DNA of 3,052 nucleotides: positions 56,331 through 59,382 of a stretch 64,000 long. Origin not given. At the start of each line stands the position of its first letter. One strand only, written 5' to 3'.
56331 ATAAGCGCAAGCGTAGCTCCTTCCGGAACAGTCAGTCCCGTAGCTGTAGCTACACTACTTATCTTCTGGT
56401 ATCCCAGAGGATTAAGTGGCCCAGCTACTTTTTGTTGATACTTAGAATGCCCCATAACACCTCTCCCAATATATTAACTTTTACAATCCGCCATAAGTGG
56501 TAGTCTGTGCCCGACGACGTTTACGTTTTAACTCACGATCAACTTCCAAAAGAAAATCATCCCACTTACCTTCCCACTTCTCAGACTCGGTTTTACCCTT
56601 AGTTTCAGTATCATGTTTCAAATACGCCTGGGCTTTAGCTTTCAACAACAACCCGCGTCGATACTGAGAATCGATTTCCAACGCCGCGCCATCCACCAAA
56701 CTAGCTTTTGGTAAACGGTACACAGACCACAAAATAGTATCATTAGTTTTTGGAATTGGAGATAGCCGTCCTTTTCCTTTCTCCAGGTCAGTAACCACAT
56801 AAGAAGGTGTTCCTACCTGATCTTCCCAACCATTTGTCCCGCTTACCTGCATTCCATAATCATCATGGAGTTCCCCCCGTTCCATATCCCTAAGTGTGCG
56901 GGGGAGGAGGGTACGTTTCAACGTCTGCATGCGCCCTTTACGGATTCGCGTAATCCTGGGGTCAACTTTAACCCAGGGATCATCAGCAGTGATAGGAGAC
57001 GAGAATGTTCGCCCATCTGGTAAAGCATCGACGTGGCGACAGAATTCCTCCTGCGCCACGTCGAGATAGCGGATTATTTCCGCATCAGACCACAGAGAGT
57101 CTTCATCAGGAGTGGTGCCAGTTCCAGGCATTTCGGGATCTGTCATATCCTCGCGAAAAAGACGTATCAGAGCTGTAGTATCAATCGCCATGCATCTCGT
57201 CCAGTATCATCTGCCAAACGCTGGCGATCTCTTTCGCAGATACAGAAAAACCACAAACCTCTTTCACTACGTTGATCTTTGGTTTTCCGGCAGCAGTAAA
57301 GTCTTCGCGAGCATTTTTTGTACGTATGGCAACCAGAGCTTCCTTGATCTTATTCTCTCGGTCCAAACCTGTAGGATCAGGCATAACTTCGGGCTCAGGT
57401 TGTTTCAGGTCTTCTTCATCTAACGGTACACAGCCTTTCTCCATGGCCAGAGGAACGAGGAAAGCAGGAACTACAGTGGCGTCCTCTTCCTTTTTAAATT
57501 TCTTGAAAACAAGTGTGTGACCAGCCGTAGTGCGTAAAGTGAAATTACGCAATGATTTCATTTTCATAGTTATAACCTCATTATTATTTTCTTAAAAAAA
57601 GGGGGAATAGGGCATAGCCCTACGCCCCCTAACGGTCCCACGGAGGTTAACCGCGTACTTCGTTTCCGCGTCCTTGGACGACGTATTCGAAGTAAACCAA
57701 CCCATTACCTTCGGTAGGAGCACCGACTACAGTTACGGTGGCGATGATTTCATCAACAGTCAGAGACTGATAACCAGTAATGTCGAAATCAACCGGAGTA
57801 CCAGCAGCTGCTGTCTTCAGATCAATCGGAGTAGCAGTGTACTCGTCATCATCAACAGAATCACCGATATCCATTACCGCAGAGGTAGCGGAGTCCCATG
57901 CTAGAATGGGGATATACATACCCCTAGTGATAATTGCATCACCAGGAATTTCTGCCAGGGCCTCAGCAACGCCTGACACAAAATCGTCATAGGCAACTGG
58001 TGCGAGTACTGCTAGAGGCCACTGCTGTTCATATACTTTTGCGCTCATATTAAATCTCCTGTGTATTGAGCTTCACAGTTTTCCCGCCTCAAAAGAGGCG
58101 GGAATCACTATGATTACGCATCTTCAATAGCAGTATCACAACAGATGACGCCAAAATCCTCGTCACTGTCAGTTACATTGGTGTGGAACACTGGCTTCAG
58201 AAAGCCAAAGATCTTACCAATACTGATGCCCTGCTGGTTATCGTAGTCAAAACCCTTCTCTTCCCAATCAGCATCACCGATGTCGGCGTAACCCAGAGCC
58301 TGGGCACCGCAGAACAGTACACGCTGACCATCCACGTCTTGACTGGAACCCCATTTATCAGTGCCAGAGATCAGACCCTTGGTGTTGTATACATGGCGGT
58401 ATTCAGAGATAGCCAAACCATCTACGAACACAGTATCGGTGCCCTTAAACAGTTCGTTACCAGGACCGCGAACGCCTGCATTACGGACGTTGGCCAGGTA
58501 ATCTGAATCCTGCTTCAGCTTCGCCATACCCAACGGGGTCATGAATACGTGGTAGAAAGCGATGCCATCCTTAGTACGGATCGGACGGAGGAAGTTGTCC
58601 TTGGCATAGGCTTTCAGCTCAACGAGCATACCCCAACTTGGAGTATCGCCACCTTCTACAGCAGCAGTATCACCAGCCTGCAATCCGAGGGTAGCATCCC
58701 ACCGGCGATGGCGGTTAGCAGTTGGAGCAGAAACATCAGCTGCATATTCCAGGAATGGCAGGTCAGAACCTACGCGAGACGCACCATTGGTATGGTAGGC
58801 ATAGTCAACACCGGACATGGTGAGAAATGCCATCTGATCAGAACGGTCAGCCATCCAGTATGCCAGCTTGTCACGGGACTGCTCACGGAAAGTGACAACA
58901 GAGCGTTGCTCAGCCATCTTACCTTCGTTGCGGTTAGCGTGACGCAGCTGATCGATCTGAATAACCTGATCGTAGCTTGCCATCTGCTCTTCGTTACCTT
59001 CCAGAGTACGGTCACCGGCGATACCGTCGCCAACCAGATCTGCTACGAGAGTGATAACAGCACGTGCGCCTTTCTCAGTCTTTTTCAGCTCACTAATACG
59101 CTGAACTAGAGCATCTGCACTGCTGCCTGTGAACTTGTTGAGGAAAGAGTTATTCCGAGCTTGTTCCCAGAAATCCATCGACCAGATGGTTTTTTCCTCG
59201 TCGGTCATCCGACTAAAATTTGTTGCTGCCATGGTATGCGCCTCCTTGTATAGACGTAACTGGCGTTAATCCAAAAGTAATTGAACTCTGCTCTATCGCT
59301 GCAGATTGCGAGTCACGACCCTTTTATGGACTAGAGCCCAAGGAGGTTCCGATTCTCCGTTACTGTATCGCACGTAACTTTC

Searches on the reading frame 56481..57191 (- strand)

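Call 19: search_protein_families(library=phrogs, proteins=[window:56481-57191:-], max_evalue=0.001)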
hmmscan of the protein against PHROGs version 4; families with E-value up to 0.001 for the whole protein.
window:56481-57191:- (236 aa): 2 families
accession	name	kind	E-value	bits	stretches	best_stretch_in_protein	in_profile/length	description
phrog_399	-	head and packaging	2.2e-09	38.2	1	6-210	5-193/220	structural protein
phrog_10775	-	tail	2.2e-05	25.3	1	119-206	123-210/237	tail protein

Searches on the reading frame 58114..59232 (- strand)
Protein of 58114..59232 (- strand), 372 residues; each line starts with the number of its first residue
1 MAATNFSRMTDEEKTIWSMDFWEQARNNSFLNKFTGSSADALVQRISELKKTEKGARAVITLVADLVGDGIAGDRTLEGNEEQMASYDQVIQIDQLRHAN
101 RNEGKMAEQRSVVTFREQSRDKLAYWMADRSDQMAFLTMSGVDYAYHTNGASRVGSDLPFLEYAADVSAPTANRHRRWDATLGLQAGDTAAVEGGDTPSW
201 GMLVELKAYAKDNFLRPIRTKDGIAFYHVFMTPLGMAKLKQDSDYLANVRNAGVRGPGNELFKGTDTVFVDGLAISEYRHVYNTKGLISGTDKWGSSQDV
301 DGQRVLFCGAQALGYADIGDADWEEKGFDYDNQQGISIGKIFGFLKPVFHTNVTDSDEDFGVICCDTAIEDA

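Call 19: search_protein_families(library=phrogs, proteins=[window:58114-59232:-], max_evalue=0.001)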
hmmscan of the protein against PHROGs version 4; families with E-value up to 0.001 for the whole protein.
window:58114-59232:- (372 aa): 2 families
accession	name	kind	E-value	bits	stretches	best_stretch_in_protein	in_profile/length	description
phrog_334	-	head and packaging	3e-81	274.4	1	1-370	1-380/381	major head protein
phrog_13784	-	unknown function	7e-10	40.2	1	37-147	51-160/177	-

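Call 110: search_dna_similar(query=window:58114-59232:-, collection=phages, mode=protein, max_rows=15)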
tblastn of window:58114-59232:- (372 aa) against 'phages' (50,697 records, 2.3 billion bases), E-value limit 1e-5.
Records with a match: 187; places in all: 188; records where one place covers at least 80% of the query: 185.
Best place of each record, by identity: <60% 187.
By first word of the organism name: Vibrio 104; Ralstonia 31; Pseudomonas 10; Burkholderia 10; Klebsiella 6; Erwinia 5; Microcystis 3; Aeromonas 2; Caudoviricetes 2; Serratia 2; and 8 more.
By host as written in the record: - 106; Ralstonia pseudosolanacearum 6; Ralstonia solanacearum 5; Ralstonia pseudosolanacearum I-31 (MT043) 5; Pseudomonas aeruginosa 4; Burkholderia cenocepacia 4; Ralstonia pseudosolanacearum I-15 (MT014) 4; Ralstonia pseudosolanacearum I-33 (MT061) 4; and 34 more.
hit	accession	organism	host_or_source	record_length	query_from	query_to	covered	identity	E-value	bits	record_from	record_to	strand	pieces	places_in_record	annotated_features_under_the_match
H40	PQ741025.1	Pseudomonas phage CRPAP1904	Pseudomonas aeruginosa CRPA190 ...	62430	4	363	97%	57.9%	1e-136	435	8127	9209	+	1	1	major head protein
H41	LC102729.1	Pseudomonas phage phiR18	-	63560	4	363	97%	57.9%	2e-136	434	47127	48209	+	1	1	hypothetical protein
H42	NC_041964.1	Pseudomonas phage phiR18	-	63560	4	363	97%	57.9%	2e-136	434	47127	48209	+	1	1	major head protein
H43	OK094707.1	Pseudomonas phage YMC17/07/R4900a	Pseudomonas aeruginosa YMC17/07/R4900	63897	4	363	97%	57.9%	2e-136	434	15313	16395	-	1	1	major structural protein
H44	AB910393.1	Pseudomonas phage KPP25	Pseudomonas aeruginosa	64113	4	363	97%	57.9%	2e-136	434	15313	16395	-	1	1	major structural protein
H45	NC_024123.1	Pseudomonas phage KPP25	Pseudomonas aeruginosa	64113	4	363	97%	57.9%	2e-136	434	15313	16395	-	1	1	major head protein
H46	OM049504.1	Acidovorax phage AP1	Paracidovorax oryzae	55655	1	370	99%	47.7%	2e-109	357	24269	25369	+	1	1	major structural protein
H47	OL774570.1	Aeromonas phage phiA008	Aeromonas sp.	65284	1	370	99%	45.7%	3e-100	331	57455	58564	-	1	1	hypothetical protein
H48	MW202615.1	Caudoviricetes sp.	Manatee Spring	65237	74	369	80%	45.8%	1e-79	271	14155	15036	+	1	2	major capsid protein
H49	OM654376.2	Paracoccus phage vB_PmaP_KLEP18-1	Paracoccus marcusii strain KR4M-18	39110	16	371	96%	33.5%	2e-38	152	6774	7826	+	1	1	major capsid protein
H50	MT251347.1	Klebsiella phage LASTA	Klebsiella pneumoniae NI9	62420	17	371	95%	28.6%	4e-25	112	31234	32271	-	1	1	major capsid protein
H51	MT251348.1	Klebsiella phage SJM3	Klebsiella pneumoniae NI9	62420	17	371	95%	28.6%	4e-25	112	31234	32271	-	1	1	major capsid protein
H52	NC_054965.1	Klebsiella phage LASTA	Klebsiella pneumoniae NI9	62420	17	371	95%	28.6%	4e-25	112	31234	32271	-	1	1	major head protein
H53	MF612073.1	Klebsiella phage SopranoGao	Klebsiella pneumoniae 51503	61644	17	371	95%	28.3%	7e-25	112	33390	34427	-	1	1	major capsid protein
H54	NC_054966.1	Klebsiella phage SopranoGao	Klebsiella pneumoniae 51503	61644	17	371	95%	28.3%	7e-25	112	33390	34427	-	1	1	major head protein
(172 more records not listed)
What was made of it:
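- Closest known: Pseudomonas phage KPP25 ORF088 / phiR18 'virion structural protein'. Same: Related capsid (call 110).
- Checked: One item is not confirmed: the capsid is closest to the KPP25 group (58% identity), not to N4 (call 110).
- The capsid protein is 58% identical to KPP25's (call 110). The capsid is KPP25-like, not N4-like (call 110).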
